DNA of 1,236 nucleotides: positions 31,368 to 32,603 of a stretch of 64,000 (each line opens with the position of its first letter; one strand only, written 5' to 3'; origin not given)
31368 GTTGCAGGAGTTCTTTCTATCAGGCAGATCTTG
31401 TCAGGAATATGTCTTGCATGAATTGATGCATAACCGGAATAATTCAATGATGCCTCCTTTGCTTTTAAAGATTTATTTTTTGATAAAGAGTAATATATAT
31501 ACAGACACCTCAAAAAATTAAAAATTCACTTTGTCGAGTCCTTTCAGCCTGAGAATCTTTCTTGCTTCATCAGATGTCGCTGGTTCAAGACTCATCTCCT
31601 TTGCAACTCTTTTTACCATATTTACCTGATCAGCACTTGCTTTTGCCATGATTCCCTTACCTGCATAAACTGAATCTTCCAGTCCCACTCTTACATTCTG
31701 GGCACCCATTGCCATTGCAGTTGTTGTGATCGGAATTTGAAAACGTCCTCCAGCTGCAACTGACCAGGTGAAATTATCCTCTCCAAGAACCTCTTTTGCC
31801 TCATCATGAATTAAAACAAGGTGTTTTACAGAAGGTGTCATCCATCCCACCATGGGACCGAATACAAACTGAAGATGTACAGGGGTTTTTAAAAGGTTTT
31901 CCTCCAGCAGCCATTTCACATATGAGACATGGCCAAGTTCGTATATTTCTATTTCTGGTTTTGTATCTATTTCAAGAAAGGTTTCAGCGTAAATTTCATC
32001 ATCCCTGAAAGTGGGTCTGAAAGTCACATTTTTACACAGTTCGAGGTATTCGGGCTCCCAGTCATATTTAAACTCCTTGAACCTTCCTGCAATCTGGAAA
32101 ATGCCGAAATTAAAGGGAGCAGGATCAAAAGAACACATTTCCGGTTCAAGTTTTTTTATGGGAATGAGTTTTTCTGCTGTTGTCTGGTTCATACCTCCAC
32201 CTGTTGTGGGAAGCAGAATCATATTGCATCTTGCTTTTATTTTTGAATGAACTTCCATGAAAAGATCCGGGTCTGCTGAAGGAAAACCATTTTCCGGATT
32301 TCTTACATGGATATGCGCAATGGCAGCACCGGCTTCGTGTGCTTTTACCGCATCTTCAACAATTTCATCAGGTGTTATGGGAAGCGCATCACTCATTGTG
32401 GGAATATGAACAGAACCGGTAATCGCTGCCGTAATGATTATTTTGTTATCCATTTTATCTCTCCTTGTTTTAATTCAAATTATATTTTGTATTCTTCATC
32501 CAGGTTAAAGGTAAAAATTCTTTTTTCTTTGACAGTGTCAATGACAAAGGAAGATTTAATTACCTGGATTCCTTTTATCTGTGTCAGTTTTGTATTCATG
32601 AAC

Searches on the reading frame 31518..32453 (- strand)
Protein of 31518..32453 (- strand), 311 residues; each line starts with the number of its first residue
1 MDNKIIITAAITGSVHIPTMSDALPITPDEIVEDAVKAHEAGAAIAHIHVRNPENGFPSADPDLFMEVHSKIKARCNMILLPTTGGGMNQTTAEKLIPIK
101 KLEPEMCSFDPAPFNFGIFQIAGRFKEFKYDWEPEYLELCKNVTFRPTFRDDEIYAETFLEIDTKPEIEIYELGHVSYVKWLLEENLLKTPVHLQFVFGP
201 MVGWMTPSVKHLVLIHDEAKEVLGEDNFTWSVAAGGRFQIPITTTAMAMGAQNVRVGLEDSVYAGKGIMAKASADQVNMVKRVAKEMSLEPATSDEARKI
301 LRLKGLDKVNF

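Call 10: search_protein_families(library=pfam, proteins=[window:31518-32453:-])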
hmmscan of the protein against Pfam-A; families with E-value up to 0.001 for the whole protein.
window:31518-32453:- (311 aa): 1 family
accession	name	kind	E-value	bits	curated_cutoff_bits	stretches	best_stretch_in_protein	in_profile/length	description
PF05853.18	BKACE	-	5.7e-87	292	24.8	1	4-303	1-274/274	beta-keto acid cleavage enzyme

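Call 24: search_solved_structures(query=window:31518-32453:-, show_alignments=2)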
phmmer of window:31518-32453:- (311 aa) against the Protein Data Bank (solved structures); distinct sequences matched with E-value up to 0.001: 14.
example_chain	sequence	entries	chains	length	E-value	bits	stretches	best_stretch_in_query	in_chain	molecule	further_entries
3lot_A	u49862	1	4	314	3e-87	296.2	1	2-311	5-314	uncharacterized protein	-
3e02_A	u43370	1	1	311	2.7e-73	250.4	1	3-311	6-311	uncharacterized protein DUF849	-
3e49_A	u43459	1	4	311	4.8e-67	229.8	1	3-311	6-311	uncharacterized protein DUF849 with a TIM barrel fold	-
8rio_A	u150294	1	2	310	5.1e-60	206.8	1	2-311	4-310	3-keto-5-aminohexanoate cleavage protein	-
8rip_A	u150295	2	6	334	6.8e-60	206.4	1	2-311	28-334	3-keto-5-aminohexanoate cleavage protein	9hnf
2y7d_A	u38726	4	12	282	8e-40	140.4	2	155-303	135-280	3-KETO-5-AMINOHEXANOATE CLEAVAGE ENZYME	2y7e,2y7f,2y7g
3c6c_A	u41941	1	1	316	1e-32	117.1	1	1-303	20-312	3-keto-5-aminohexanoate cleavage enzyme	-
9zsc_A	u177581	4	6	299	2.6e-25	92.8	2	163-303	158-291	3-keto-5-aminohexanoate cleavage protein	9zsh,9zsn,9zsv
3fa5_A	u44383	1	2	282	1.2e-24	90.6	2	5-116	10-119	protein of unknown function (DUF849)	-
3no5_A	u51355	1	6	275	2.9e-23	86.1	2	2-116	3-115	Uncharacterized protein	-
3chv_A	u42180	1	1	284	1.4e-21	80.5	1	5-116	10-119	Prokaryotic domain of unknown function (DUF849) with a TIM barrel fold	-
5zmu_A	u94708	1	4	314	1.7e-10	44.1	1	16-303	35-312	Cis-epoxysuccinate hydrolase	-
5zmy_A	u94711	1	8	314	3.5e-10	43.1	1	16-303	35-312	Cis-epoxysuccinate hydrolase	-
4nna_A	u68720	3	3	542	8.3e-06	28.7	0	21-53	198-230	OBCA, Oxalate Biosynthetic Component A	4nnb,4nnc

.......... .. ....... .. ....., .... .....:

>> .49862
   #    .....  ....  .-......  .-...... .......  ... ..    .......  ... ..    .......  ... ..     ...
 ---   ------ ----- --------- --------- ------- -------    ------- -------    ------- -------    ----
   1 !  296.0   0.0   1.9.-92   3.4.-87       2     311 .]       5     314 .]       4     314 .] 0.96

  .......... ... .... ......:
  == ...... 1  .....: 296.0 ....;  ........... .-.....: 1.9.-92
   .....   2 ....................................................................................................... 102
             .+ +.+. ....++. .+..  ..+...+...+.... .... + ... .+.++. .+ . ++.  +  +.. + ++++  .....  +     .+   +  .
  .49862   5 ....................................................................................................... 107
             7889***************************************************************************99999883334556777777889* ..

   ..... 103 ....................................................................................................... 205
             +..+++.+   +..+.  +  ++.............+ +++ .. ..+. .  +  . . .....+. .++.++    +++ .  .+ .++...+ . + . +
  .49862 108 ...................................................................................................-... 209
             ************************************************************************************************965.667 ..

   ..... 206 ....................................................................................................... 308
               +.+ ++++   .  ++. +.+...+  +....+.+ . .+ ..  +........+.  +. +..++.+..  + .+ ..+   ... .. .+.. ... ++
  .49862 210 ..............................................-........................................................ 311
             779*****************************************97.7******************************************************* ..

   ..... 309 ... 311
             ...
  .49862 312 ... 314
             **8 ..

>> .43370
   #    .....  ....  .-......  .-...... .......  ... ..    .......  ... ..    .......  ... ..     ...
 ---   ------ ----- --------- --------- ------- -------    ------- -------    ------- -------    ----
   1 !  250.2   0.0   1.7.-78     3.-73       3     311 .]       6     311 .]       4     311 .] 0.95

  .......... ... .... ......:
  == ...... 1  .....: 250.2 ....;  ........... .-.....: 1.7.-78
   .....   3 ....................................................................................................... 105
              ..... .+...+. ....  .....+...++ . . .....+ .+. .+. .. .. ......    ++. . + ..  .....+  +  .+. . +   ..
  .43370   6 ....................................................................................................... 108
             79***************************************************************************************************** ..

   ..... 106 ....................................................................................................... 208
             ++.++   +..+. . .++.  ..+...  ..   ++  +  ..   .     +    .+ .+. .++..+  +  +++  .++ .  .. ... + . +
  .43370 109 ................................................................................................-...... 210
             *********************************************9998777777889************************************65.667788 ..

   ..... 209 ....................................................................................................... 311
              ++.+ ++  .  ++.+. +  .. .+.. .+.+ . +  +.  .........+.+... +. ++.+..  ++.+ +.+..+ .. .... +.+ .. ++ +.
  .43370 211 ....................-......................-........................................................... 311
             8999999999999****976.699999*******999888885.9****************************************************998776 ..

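Call 34: search_protein_families(library=ncbifam, proteins=[window:31518-32453:-], max_evalue=1e-10)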
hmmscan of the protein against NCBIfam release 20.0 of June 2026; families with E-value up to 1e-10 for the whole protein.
window:31518-32453:- (311 aa): 4 families
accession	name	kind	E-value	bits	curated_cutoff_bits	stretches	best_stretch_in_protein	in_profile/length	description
NF053538.1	DixhxACActTsKce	equivalog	1.4e-102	342.9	430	1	2-311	4-310/310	3,5-dioxohexanoate:acetyl-CoA acetone transferase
NF052387.1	Lys_ferment_KCE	equivalog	1.7e-62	211.2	382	2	154-303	125-267/267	3-keto-5-aminohexanoate cleavage enzyme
NF053568.1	3OXCoAcCUPNH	equivalog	3.1e-47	161.1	350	2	156-304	129-273/274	3-oxoadipate:acetyl-CoA acetyltransferase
NF052389.1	Lys_KAL_CLE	exception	6e-44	150.5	725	2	159-304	299-437/440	bifunctional 3-aminobutyryl-CoA ammonia lyase/3-keto-5-aminohexanoate cleavage enzyme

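Call 61: find_homologous_proteins(query=window:31518-32453:-, max_evalue=1e-40)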
Query window:31518-32453:- (311 aa): 4457 proteins with E <= 1e-40 among 8000 candidates; the best 120 are listed.
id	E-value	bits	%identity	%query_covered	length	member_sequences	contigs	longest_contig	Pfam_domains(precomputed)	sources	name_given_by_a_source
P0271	2.4e-197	673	94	100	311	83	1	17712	PF05853.19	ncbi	-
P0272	1.2e-195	667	93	100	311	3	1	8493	PF05853.19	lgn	-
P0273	9.4e-192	654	92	100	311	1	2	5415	PF05853.19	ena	-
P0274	2.7e-191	653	91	100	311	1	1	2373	PF05853.19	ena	-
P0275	2.8e-191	653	92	100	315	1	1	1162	PF05853.19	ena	-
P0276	9.6e-191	651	92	100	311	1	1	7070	PF05853.19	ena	-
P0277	3.5e-190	649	91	100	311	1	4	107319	PF05853.19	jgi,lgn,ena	jgi:uncharacterized protein (DUF849 family)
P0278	1.2e-189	647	91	100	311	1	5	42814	PF05853.19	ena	-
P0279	1.6e-189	647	90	100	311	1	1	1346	PF05853.19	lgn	-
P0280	1.9e-189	647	91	100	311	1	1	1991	PF05853.19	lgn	-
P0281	2.4e-189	646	91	100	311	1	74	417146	PF05853.19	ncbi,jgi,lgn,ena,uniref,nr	ncbi:MAG: 3-keto-5-aminohexanoate cleavage protein [Desulfobacula sp.]|jgi:uncharacterized protein (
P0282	6.2e-189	645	90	100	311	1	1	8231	PF05853.19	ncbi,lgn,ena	-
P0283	6.5e-189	645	91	100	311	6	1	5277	PF05853.19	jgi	-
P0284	8.9e-189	644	90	100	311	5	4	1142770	PF05853.19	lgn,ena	-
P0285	1.2e-188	644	91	100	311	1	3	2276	PF05853.19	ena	-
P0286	1.6e-188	644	91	100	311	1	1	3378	PF05853.19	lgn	-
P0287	1.7e-188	644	89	100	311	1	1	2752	PF05853.19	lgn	-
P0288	2.7e-188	643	90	100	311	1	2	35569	PF05853.19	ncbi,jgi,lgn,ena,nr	ncbi:MAG: 3-keto-5-aminohexanoate cleavage protein [Desulfobacteraceae bacterium 4572_89]|nr:MAG: 3-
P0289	5.1e-188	642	90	100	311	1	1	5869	PF05853.19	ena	-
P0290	1.1e-187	641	91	100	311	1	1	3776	PF05853.19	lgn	-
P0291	1.6e-187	640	89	100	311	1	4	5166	PF05853.19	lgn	-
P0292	3.5e-187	639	91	99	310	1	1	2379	PF05853.19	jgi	jgi:uncharacterized protein (DUF849 family)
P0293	4.5e-187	639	91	99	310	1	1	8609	PF05853.19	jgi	-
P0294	5.7e-187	638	90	100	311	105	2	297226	PF05853.19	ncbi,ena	-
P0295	6.7e-187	638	89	100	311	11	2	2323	PF05853.19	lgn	-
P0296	1.2e-186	637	90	100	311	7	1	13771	PF05853.19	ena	-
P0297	3.2e-186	636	90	99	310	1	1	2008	PF05853.19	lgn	-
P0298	3.3e-186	636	90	99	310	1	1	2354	PF05853.19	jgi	jgi:uncharacterized protein (DUF849 family)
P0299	4.2e-186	636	88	100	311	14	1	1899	PF05853.19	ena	-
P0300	5.9e-186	635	89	99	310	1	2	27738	PF05853.19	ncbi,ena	-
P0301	5.9e-186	635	90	100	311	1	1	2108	PF05853.19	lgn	-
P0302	6.1e-186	635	90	99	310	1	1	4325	PF05853.19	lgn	-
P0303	6.4e-186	635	90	99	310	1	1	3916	PF05853.19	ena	-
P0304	8.2e-186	635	90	99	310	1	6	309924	PF05853.19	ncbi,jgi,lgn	jgi:uncharacterized protein (DUF849 family)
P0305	9.6e-186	634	89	100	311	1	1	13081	PF05853.19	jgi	-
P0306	1.1e-185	634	89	100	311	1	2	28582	PF05853.19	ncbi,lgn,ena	-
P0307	1.1e-185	634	89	100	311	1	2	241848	PF05853.19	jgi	jgi:3,5-dioxohexanoate:acetyl-CoA acetone transferase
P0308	1.4e-185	634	89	100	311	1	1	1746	PF05853.19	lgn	-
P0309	2.1e-185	633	89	100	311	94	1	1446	PF05853.19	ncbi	-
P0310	2.2e-185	633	89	99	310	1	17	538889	PF05853.19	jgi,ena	jgi:uncharacterized protein (DUF849 family)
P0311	2.2e-185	633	90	99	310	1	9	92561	PF05853.19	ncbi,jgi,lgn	ncbi:MAG: 3-keto-5-aminohexanoate cleavage protein [Thermodesulfobacteriota bacterium]|jgi:uncharact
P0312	2.8e-185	633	89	100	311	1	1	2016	PF05853.19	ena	-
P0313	3.0e-185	633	89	99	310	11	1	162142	PF05853.19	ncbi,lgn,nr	ncbi:MAG: 3-keto-5-aminohexanoate cleavage protein [Desulfotignum sp.]|nr:3-keto-5-aminohexanoate cl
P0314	3.0e-185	633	89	100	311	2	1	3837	PF05853.19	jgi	jgi:uncharacterized protein (DUF849 family)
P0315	3.1e-185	633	89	99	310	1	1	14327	PF05853.19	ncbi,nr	ncbi:MAG: 3-keto-5-aminohexanoate cleavage protein [Desulfotignum sp.]|nr:3-keto-5-aminohexanoate cl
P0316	5.5e-185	632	89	99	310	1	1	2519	PF05853.19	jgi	jgi:uncharacterized protein (DUF849 family)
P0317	5.7e-185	632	89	99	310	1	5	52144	PF05853.19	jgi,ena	-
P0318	7.4e-185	632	88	100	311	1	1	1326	PF05853.19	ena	-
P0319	7.6e-185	632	89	100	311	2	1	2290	PF05853.19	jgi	-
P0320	7.9e-185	631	89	99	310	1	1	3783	PF05853.19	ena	-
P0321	7.9e-185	631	89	99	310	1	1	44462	PF05853.19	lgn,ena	-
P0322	8.4e-185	631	89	99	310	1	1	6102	PF05853.19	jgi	jgi:uncharacterized protein (DUF849 family)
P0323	8.5e-185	631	90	99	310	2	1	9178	PF05853.19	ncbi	-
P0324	1.1e-184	631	90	99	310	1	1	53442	PF05853.19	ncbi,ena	-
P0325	1.1e-184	631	89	99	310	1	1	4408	PF05853.19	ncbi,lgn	ncbi:MAG: 3-keto-5-aminohexanoate cleavage protein [Desulfotignum sp.]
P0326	1.1e-184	631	88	100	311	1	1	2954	PF05853.19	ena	-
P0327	1.2e-184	631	89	99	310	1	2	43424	PF05853.19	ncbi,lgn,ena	ncbi:MAG: 3-keto-5-aminohexanoate cleavage protein [Desulfotignum sp.]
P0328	1.6e-184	631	89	99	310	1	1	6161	PF05853.19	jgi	jgi:uncharacterized protein (DUF849 family)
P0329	2.1e-184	630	89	99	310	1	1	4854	PF05853.19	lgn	-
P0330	2.1e-184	630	89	99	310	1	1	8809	PF05853.19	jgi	-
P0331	2.6e-184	630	88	100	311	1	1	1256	PF05853.19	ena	-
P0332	2.7e-184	630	88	100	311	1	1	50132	PF05853.19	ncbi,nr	ncbi:MAG: 3-keto-5-aminohexanoate cleavage protein [Desulfobacteraceae bacterium]|nr:3-keto-5-aminoh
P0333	2.9e-184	630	89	99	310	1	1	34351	PF05853.19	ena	-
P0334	3.0e-184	630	88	100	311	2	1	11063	PF05853.19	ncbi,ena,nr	ncbi:MAG: 3-keto-5-aminohexanoate cleavage protein [Desulfobacula sp.]|nr:3-keto-5-aminohexanoate cl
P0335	4.2e-184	629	89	99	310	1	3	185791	PF05853.19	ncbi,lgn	-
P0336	5.2e-184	629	89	100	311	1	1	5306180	PF05853.19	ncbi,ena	-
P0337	5.3e-184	629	88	100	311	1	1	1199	PF05853.19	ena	-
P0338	7.1e-184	628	88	100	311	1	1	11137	PF05853.19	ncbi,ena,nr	ncbi:MAG: 3-keto-5-aminohexanoate cleavage protein [Desulfobacterales bacterium]|nr:3-keto-5-aminohe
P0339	9.6e-184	628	89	100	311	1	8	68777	PF05853.19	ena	-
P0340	1.9e-183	627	88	99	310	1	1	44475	PF05853.19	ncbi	-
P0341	2.4e-183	627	88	100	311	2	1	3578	PF05853.19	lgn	-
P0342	2.7e-183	626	89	99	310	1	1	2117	PF05853.19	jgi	jgi:uncharacterized protein (DUF849 family)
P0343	5.1e-183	626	87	100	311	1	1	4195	PF05853.19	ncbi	-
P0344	2.5e-182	623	87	100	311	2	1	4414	PF05853.19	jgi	jgi:uncharacterized protein (DUF849 family)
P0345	1.3e-181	621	86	100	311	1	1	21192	PF05853.19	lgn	-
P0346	2.0e-181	620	86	99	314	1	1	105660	PF05853.19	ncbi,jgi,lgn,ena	-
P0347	6.6e-181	619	86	100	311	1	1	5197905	PF05853.19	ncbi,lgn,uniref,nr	ncbi:BKACE family enzyme [Desulfobacula toluolica]|uniref:Conserved uncharacterized protein, DUF849 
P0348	1.1e-180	618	87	99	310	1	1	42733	PF05853.19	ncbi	-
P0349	2.2e-180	617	87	99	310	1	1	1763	PF05853.19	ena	-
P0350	5.6e-180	616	87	99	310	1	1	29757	PF05853.19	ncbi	-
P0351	7.6e-180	615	87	99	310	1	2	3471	PF05853.19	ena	-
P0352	1.3e-179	614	85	99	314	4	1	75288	PF05853.19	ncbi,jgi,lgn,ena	-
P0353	1.4e-179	614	85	99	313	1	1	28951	PF05853.19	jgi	jgi:uncharacterized protein (DUF849 family)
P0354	5.1e-179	612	85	99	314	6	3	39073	PF05853.19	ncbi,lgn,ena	-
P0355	5.2e-179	612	86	99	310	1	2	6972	PF05853.19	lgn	-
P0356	1.4e-178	611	86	99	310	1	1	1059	PF05853.19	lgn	-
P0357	1.3e-177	608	86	100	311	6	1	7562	PF05853.19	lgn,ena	-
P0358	1.6e-175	601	83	99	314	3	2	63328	PF05853.19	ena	-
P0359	2.1e-173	594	81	100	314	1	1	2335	PF05853.19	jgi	jgi:uncharacterized protein (DUF849 family)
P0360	1.2e-162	559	78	99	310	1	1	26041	PF05853.19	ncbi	ncbi:3-keto-5-aminohexanoate cleavage protein [Thermodesulfobacteriota bacterium]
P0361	1.1e-160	552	78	99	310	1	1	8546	PF05853.19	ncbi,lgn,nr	ncbi:MAG: 3-keto-5-aminohexanoate cleavage protein [Thermodesulfobacteriota bacterium]|nr:3-keto-5-a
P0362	1.9e-159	548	77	99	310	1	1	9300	PF05853.19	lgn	-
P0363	6.5e-158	543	76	99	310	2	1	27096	PF05853.19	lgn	-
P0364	1.0e-154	533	75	99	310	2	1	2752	PF05853.19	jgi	jgi:uncharacterized protein (DUF849 family)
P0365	4.7e-153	527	75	99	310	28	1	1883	PF05853.19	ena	-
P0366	6.5e-152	523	73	99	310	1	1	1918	PF05853.19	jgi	jgi:uncharacterized protein (DUF849 family)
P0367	8.1e-152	523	74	99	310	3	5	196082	PF05853.19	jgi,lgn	-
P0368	2.0e-151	522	74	99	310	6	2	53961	PF05853.19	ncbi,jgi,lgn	jgi:uncharacterized protein (DUF849 family)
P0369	3.0e-150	518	72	99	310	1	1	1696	PF05853.19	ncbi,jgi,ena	-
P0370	2.5e-149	515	73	99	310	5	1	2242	PF05853.19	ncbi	-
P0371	2.9e-149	515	72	99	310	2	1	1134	PF05853.19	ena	-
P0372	3.0e-149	515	72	99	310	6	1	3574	PF05853.19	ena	-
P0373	1.7e-148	512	72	99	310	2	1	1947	PF05853.19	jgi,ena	-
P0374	9.6e-148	510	72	99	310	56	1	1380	PF05853.19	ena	-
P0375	8.5e-147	507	72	99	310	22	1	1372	PF05853.19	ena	-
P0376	4.1e-146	504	71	99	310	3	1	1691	PF05853.19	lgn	-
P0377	5.7e-146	504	72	99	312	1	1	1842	PF05853.19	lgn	-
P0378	1.1e-145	503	71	99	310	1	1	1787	PF05853.19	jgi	-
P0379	1.2e-145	503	71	99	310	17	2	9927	PF05853.19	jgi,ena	jgi:uncharacterized protein (DUF849 family)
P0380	1.3e-145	503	71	100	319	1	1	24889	PF05853.19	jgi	-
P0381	2.4e-145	502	72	99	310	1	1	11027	PF05853.19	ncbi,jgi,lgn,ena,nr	ncbi:MAG: 3-keto-5-aminohexanoate cleavage protein [Proteobacteria bacterium]|nr:3-keto-5-aminohexan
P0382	3.6e-145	501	71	99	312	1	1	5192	PF05853.19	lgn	-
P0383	1.1e-144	500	70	99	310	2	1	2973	PF05853.19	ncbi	-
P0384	2.7e-143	495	71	99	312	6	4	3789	PF05853.19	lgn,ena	-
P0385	5.5e-143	494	69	99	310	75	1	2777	PF05853.19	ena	-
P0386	7.3e-143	494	70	100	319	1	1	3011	PF05853.19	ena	-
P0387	1.1e-142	493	70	99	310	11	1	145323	PF05853.19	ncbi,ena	-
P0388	3.8e-142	491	69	99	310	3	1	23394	PF05853.19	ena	-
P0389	1.2e-141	490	69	99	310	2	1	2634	PF05853.19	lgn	-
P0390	1.7e-141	489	69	99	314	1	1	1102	PF05853.19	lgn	-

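Call 62: find_encoding_contigs(protein=P0367, flank=9000, max_places=1)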
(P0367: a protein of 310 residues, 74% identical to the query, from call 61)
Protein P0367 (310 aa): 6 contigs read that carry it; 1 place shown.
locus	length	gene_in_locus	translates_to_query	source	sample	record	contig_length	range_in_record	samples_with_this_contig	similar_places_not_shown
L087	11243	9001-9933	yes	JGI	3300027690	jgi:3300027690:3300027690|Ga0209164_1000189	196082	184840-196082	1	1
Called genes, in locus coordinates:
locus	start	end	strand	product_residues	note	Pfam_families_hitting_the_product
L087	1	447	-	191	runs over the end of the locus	PF01618:MotA_ExbB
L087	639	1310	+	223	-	PF04028:DUF374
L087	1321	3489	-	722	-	-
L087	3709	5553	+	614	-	PF05226:CHASE2, PF00211:Guanylate_cyc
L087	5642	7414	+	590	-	PF01937:ARMT1-like_dom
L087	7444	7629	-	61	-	PF13412:HTH_24 (faint), PF13545:HTH_Crp_2 (faint)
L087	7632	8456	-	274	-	PF00753:Lactamase_B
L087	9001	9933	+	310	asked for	PF05853:BKACE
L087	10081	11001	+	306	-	PF05853:BKACE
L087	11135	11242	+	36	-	?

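Call 63: find_encoding_contigs(protein=P0387, flank=9000, max_places=1)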
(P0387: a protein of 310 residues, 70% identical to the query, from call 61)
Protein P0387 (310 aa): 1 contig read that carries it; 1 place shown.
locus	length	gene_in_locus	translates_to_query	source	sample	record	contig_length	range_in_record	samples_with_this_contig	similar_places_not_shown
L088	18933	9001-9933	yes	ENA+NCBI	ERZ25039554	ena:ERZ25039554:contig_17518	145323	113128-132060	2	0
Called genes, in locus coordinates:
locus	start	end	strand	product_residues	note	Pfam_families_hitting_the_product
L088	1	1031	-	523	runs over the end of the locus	PF00158:Sigma54_activat, PF01078:Mg_chelatase (faint), PF14532:Sigma54_activ_2, PF07728:AAA_5 (weak), PF25601:AAA_lid_14, PF02954:HTH_8 (weak)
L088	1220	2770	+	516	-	PF10518:TAT_signal (faint), PF01946:Thi4 (weak), PF00890:FAD_binding_2, PF01266:DAO, PF03486:HI0933_like (weak), PF07992:Pyr_redox_2, PF12831:FAD_oxidored, PF13450:NAD_binding_8 (weak), +2 more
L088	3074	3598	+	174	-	PF22678:Cytochrom_c_NrfB-like (faint), PF14537:Cytochrom_c3_2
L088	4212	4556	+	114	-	PF07883:Cupin_2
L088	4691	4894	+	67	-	-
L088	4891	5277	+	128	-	PF02463:SMC_N, PF13175:AAA_15 (weak), PF13555:AAA_29 (weak), PF13476:AAA_23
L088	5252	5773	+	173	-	-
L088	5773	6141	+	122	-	-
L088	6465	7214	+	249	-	PF02463:SMC_N (weak)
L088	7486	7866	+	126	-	PF00903:Glyoxalase, PF13669:Glyoxalase_4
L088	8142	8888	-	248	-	PF00248:Aldo_ket_red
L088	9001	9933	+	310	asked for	PF05853:BKACE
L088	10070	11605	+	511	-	PF01039:Carboxyl_trans, PF03255:ACCA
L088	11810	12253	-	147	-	PF02515:CoA_transf_3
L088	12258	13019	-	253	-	PF02515:CoA_transf_3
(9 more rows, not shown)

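Call 64: find_encoding_contigs(protein=P0380, flank=9000, max_places=1)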
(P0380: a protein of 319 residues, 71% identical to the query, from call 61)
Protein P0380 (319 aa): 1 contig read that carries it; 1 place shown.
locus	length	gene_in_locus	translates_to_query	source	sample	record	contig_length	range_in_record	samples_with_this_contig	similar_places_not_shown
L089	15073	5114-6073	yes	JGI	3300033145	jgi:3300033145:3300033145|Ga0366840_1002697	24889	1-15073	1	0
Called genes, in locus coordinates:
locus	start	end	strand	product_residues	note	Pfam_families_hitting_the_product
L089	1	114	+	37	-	?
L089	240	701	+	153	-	-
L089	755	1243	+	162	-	-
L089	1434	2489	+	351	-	PF08100:Dimerisation (weak), PF00891:Methyltransf_2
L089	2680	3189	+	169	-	PF00890:FAD_binding_2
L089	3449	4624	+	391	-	PF00108:Thiolase_N, PF22691:Thiolase_C_1, PF02803:Thiolase_C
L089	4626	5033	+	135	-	PF12172:zf-ChsH2, PF01796:OB_ChsH2_C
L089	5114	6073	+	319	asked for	PF05853:BKACE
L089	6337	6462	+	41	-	-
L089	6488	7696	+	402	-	PF02771:Acyl-CoA_dh_N, PF02770:Acyl-CoA_dh_M, PF00441:Acyl-CoA_dh_1, PF08028:Acyl-CoA_dh_2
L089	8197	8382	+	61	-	-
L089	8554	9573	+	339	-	PF00557:Peptidase_M24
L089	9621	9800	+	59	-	-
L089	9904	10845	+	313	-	PF02737:3HCDH_N, PF00725:3HCDH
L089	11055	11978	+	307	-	PF05853:BKACE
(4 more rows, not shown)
